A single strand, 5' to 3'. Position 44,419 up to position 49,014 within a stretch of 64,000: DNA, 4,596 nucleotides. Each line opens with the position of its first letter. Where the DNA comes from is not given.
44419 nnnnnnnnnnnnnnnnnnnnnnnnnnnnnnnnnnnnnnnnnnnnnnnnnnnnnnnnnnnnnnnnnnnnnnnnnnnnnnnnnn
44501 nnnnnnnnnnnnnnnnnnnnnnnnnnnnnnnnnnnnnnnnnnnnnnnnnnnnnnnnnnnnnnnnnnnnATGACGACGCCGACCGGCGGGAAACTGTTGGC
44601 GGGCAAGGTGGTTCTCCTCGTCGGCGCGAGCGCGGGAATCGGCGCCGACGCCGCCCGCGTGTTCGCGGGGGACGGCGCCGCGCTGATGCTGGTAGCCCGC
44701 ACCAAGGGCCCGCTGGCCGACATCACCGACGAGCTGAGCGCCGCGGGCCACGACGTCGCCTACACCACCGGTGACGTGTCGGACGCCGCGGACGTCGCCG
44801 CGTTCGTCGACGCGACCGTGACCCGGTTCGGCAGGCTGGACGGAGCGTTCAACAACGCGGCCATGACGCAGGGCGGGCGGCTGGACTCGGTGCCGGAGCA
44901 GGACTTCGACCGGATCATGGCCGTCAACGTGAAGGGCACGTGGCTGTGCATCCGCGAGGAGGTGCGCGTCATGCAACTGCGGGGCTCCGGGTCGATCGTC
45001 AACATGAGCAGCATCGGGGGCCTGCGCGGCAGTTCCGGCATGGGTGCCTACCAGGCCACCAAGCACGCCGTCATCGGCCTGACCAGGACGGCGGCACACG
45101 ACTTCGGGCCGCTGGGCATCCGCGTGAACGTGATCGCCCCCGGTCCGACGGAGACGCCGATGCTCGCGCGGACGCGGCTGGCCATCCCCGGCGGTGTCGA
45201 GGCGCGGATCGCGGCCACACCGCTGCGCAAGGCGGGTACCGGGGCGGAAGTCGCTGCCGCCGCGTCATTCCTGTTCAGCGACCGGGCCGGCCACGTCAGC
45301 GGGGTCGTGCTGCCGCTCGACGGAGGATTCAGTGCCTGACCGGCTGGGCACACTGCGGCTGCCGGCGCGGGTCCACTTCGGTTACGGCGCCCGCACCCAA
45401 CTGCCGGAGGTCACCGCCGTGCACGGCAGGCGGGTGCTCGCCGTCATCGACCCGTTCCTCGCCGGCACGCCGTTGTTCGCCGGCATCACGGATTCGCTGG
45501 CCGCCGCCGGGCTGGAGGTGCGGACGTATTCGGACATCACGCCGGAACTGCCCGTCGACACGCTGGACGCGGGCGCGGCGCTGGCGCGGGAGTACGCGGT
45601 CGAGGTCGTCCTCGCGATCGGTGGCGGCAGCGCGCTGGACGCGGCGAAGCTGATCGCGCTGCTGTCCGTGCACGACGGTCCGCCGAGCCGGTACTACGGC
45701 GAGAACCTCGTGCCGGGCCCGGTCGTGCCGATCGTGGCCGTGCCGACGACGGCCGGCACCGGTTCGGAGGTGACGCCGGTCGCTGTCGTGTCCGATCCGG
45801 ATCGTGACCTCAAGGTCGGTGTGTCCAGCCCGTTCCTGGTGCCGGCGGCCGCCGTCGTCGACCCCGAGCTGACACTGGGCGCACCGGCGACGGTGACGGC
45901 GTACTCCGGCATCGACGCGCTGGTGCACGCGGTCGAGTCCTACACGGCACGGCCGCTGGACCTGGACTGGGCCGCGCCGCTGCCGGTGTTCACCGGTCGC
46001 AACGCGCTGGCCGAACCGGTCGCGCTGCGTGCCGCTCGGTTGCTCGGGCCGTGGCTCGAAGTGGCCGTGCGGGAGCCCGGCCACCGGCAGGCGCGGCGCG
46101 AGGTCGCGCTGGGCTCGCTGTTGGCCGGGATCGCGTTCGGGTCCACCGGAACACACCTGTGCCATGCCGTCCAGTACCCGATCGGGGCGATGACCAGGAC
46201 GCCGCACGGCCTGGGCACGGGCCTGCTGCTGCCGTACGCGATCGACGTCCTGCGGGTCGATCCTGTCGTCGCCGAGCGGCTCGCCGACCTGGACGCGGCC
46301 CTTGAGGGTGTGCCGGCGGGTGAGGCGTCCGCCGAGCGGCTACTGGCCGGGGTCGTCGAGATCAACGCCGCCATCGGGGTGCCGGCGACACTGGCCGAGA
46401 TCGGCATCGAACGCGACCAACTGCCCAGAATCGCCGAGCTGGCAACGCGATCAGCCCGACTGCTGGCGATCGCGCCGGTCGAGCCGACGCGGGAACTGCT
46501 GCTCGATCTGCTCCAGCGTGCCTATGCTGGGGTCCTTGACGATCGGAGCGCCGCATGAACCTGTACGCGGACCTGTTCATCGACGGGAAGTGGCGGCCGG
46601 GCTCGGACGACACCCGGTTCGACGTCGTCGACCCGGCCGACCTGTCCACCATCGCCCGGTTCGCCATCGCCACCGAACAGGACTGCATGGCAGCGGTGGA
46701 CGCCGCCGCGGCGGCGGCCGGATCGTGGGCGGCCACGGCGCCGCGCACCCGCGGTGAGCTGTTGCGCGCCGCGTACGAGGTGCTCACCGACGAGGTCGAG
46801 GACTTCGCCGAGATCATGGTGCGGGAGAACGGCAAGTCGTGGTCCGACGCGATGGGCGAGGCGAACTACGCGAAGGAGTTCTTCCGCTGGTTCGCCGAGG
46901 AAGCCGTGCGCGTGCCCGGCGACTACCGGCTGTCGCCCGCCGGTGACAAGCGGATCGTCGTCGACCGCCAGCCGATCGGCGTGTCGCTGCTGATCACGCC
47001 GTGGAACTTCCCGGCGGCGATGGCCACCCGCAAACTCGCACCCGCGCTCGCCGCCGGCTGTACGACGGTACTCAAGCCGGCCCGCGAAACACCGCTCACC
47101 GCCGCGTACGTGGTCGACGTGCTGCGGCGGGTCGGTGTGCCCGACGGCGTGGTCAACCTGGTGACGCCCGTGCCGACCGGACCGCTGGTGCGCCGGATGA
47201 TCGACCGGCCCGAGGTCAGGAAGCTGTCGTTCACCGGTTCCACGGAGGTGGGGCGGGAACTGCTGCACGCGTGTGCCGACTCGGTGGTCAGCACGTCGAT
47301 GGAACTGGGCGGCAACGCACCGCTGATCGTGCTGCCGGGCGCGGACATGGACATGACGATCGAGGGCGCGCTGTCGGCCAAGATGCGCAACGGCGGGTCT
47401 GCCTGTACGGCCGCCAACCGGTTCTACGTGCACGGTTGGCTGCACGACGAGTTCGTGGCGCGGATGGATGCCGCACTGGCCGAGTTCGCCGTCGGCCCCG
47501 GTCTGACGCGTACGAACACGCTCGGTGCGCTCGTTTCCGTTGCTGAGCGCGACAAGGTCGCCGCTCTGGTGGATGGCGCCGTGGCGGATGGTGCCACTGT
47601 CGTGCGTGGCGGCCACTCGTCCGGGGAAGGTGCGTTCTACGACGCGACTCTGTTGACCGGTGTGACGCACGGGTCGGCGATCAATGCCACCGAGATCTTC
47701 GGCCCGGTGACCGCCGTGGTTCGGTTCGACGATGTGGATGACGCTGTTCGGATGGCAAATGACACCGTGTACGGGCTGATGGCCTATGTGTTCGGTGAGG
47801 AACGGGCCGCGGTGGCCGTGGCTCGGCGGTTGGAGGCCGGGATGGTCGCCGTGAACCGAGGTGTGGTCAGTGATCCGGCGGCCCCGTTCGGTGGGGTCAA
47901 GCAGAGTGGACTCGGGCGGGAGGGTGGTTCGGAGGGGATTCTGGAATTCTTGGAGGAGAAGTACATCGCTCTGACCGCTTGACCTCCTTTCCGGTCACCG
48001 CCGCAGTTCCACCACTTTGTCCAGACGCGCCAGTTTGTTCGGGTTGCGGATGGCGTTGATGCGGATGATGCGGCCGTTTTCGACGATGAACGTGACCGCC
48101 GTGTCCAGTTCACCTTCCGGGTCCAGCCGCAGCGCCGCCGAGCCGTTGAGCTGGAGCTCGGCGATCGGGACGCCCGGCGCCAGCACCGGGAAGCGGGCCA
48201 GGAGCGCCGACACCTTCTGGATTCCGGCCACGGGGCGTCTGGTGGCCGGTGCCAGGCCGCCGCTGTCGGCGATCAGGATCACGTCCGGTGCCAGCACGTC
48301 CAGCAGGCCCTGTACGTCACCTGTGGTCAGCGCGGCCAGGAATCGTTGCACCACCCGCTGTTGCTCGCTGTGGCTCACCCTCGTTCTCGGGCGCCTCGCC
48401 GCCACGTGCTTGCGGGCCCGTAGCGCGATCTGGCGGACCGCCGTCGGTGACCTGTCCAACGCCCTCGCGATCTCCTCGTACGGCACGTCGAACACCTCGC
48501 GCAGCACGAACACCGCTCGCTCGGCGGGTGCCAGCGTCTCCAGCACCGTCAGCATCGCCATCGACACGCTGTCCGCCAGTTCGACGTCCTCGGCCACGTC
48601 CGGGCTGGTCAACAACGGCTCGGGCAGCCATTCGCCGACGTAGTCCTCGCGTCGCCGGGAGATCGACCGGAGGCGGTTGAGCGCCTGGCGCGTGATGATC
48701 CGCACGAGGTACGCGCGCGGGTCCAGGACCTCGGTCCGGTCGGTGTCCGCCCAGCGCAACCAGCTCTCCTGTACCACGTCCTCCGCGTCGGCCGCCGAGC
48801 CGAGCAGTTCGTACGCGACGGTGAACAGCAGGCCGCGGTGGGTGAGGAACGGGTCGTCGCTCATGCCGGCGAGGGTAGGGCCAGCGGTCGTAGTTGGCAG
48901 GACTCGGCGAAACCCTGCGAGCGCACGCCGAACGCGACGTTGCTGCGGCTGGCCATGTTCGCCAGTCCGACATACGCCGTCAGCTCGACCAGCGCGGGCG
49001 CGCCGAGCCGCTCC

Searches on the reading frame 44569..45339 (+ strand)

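Call 12: search_protein_families(library=pfam, proteins=[window:44569-45339:+], max_evalue=0.001)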
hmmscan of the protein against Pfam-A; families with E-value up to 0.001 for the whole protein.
window:44569-45339:+ (256 aa): 3 families
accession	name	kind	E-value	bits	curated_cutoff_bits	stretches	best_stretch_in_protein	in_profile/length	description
PF13561.12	adh_short_C2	-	5.1e-59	200.1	27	1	19-255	1-236/236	Enoyl-(Acyl carrier protein) reductase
PF00106.31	adh_short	-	1.6e-52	178.3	26.6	1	13-203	1-191/195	short chain dehydrogenase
PF08659.16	KR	-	5.3e-18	66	22.6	1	15-170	3-158/180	KR domain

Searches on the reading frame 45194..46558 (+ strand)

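Call 12: search_protein_families(library=pfam, proteins=[window:45194-46558:+], max_evalue=0.001)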
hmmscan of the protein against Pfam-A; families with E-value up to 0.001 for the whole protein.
window:45194-46558:+ (454 aa): 3 families
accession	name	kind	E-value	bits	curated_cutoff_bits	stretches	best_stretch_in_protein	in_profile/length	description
PF00465.25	Fe-ADH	-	2.3e-47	161.2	31.3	1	57-224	1-168/168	Iron-containing alcohol dehydrogenase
PF25137.1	ADH_Fe_C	-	2.2e-30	106.3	27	1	235-444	1-194/194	Fe-containing alcohol dehydrogenase family, C-terminal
PF13685.12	Fe-ADH_2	-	2.4e-08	34.5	28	1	63-156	3-95/149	Iron-containing alcohol dehydrogenase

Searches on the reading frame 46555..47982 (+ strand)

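Call 12: search_protein_families(library=pfam, proteins=[window:46555-47982:+], max_evalue=0.001)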
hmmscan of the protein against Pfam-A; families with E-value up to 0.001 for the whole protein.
window:46555-47982:+ (475 aa): 1 family
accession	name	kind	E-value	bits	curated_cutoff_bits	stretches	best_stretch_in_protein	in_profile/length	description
PF00171.27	Aldedh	-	5.9e-144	480.5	23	1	13-470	1-460/461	Aldehyde dehydrogenase family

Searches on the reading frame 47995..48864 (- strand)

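Call 12: search_protein_families(library=pfam, proteins=[window:47995-48864:-], max_evalue=0.001)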
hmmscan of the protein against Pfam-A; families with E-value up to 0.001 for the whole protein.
window:47995-48864:- (289 aa): 4 families
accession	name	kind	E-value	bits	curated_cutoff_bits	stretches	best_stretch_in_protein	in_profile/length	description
PF08281.18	Sigma70_r4_2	-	3.1e-14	52.8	25.7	1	102-153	2-53/54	Sigma-70, region 4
PF04542.20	Sigma70_r2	-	7.3e-14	51.8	24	1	8-70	4-70/71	Sigma-70 region 2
PF04545.22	Sigma70_r4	-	4.1e-08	33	24.1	1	107-154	1-48/50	Sigma-70, region 4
PF12680.13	SnoaL_2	-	0.00017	22.6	27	1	172-226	1-47/102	SnoaL-like domain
